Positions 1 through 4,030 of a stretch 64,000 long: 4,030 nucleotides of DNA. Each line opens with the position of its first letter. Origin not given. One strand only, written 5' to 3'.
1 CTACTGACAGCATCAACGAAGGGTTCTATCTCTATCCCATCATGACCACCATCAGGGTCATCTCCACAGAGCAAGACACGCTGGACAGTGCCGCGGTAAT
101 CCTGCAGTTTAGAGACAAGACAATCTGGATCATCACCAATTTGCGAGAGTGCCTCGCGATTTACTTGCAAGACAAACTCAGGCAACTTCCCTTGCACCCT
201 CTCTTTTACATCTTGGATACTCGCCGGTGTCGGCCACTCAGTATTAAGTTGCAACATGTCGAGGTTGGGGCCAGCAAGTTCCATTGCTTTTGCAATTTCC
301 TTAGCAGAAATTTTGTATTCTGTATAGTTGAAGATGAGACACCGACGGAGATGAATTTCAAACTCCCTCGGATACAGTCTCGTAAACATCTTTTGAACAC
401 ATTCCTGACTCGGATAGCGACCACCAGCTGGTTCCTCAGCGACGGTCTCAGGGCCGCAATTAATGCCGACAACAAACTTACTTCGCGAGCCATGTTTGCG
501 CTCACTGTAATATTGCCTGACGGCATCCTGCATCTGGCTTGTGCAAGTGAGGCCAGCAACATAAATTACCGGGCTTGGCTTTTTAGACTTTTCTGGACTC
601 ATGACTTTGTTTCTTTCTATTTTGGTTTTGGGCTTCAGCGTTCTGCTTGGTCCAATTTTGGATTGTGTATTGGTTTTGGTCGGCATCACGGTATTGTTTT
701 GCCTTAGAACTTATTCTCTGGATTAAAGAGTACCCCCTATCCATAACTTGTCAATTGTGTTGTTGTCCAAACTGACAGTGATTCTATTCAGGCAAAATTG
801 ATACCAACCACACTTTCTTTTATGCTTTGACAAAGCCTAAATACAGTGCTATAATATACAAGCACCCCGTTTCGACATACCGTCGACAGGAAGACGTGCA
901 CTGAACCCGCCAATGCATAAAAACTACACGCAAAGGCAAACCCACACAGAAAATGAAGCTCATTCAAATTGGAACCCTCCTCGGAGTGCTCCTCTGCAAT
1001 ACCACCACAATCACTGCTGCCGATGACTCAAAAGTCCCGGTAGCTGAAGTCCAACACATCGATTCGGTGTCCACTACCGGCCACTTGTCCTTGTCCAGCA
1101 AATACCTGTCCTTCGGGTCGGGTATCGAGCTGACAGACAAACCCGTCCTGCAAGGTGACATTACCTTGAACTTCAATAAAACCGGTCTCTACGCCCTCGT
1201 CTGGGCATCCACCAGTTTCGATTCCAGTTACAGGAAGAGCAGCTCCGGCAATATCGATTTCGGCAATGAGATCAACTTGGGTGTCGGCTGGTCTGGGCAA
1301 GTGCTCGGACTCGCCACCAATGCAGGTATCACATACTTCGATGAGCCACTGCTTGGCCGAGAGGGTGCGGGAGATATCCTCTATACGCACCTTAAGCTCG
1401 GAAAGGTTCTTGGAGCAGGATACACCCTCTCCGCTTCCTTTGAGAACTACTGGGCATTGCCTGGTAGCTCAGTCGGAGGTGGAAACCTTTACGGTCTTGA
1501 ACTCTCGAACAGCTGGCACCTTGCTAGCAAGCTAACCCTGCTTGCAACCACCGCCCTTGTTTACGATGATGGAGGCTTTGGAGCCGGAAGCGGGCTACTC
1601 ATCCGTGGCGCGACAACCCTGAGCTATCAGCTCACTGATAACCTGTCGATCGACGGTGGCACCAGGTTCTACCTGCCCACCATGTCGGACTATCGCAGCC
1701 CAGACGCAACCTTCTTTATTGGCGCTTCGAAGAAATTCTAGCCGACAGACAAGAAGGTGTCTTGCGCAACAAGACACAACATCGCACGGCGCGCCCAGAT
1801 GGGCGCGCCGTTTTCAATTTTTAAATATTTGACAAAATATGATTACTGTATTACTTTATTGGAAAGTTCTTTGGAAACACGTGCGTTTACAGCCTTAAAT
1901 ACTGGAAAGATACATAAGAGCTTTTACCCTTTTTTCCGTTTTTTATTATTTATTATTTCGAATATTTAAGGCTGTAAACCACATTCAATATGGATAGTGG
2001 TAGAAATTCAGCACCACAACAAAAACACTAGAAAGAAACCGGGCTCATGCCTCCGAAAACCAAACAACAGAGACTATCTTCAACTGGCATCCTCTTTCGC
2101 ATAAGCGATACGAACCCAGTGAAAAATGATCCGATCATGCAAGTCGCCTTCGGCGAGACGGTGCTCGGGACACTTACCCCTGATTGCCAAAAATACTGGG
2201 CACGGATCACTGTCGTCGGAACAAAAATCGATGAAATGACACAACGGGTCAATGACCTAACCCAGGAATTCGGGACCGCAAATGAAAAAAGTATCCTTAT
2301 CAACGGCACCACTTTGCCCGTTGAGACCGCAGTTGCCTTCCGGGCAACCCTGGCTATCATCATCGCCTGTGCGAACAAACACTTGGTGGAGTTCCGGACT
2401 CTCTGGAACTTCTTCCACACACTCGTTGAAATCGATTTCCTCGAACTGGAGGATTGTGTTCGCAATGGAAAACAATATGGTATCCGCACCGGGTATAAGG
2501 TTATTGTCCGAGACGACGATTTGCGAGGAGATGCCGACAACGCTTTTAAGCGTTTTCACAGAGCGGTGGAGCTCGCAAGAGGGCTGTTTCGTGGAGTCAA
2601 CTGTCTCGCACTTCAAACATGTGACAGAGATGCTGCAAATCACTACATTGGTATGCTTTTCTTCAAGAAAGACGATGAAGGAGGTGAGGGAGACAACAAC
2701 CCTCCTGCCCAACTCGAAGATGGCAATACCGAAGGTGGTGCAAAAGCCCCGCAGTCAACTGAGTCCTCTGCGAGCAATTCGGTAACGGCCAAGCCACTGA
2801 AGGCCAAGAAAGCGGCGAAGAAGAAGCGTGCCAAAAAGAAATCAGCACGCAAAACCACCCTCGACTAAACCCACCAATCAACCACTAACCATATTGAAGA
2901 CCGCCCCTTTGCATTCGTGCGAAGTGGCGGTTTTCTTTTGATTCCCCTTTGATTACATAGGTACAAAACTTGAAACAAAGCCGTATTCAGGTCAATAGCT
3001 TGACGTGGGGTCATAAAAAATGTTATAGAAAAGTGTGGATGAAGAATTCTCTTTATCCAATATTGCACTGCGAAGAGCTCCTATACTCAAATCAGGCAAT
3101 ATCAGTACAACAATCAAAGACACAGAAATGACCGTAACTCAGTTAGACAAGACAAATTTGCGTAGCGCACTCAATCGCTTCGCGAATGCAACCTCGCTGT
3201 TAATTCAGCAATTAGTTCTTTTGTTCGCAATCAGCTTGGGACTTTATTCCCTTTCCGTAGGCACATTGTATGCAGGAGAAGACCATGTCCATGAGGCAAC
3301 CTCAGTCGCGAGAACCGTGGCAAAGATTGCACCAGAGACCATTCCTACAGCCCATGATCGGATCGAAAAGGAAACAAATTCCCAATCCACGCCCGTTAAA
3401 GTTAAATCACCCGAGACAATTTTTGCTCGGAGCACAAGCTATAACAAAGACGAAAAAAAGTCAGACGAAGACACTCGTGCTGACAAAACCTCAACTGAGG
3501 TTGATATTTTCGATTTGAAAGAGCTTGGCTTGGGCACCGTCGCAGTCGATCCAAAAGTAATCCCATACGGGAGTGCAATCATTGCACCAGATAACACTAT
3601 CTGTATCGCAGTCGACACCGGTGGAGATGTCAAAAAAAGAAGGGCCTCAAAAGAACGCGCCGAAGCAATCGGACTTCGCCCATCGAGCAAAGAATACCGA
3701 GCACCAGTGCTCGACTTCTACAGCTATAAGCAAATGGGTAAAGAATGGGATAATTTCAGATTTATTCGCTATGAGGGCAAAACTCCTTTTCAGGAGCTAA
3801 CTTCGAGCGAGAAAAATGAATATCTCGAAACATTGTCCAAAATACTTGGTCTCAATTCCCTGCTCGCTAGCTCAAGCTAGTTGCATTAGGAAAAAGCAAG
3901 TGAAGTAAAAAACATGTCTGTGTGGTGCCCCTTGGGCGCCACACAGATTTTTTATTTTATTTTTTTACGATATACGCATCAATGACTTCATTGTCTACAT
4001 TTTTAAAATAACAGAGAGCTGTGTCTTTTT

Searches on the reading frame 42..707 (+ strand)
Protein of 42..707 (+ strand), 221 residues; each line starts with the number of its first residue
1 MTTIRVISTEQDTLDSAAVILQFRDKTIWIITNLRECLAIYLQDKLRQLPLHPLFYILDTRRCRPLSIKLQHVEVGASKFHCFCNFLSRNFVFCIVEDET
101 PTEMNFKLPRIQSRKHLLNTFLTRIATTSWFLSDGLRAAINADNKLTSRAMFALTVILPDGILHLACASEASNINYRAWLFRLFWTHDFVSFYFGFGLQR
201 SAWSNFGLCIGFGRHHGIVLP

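Call 77: search_protein_families(library=pfam, proteins=[window:42-707:+], max_evalue=0.001)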
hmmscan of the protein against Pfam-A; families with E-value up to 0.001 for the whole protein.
window:42-707:+ (221 aa): 0 families

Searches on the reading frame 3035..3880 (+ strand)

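Call 77: search_protein_families(library=pfam, proteins=[window:3035-3880:+], max_evalue=0.001)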
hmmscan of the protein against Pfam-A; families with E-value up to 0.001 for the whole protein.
window:3035-3880:+ (281 aa): 1 family
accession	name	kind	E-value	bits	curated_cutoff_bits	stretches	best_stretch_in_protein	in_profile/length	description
PF06725.17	3D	-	8.9e-06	26.3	23.8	1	168-203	2-44/72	3D domain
